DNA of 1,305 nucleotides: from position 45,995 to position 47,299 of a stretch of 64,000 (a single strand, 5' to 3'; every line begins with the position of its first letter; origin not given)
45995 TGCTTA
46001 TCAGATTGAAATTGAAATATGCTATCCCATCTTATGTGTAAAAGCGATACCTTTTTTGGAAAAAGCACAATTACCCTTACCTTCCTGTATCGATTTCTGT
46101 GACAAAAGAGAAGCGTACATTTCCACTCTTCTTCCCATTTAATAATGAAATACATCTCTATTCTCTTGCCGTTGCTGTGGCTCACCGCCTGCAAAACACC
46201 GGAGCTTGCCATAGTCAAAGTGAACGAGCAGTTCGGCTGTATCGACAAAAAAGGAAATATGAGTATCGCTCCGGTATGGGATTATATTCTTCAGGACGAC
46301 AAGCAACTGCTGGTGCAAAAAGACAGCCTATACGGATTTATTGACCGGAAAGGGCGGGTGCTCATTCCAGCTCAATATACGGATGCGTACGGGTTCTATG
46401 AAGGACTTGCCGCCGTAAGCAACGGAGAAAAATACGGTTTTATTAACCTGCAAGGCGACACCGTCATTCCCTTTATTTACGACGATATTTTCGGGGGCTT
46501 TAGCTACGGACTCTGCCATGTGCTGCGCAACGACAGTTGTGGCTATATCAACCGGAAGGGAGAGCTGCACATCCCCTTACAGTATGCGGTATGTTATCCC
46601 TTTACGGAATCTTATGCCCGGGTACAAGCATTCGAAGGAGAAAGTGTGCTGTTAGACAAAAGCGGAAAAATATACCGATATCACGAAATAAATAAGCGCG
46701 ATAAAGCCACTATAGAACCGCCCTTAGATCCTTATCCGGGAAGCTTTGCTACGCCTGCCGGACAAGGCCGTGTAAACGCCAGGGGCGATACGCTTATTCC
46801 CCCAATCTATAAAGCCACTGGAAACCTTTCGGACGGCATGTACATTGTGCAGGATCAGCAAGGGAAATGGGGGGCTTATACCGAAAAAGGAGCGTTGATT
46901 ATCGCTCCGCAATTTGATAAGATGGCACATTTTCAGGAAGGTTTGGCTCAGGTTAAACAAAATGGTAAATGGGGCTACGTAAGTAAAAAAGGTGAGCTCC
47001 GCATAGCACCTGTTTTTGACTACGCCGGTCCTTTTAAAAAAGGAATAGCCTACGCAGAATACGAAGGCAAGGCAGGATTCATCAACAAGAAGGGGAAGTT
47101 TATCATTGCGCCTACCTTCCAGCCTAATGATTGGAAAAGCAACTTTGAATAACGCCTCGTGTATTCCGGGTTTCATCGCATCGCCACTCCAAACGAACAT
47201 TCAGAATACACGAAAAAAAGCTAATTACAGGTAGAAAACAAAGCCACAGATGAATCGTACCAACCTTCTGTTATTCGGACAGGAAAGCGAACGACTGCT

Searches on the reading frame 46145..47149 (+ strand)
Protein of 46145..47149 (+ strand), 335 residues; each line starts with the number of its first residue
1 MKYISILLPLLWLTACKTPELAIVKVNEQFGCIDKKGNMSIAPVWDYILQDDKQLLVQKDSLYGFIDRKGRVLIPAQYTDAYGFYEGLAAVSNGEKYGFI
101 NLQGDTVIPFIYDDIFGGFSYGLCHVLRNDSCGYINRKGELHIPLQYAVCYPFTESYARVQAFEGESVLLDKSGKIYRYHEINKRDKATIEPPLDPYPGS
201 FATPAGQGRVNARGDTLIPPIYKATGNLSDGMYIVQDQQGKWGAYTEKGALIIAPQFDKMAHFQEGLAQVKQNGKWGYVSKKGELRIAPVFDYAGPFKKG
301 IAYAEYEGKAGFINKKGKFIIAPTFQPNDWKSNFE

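Call 57: search_protein_families(library=pfam, proteins=[window:46145-47149:+], max_evalue=0.001)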
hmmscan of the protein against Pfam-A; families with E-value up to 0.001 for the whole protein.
window:46145-47149:+ (335 aa): 1 family
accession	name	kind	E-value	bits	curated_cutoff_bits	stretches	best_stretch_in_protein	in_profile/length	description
PF14903.11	WG_beta_rep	-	4.6e-64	212.5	25.6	6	63-97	1-35/35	WG containing repeat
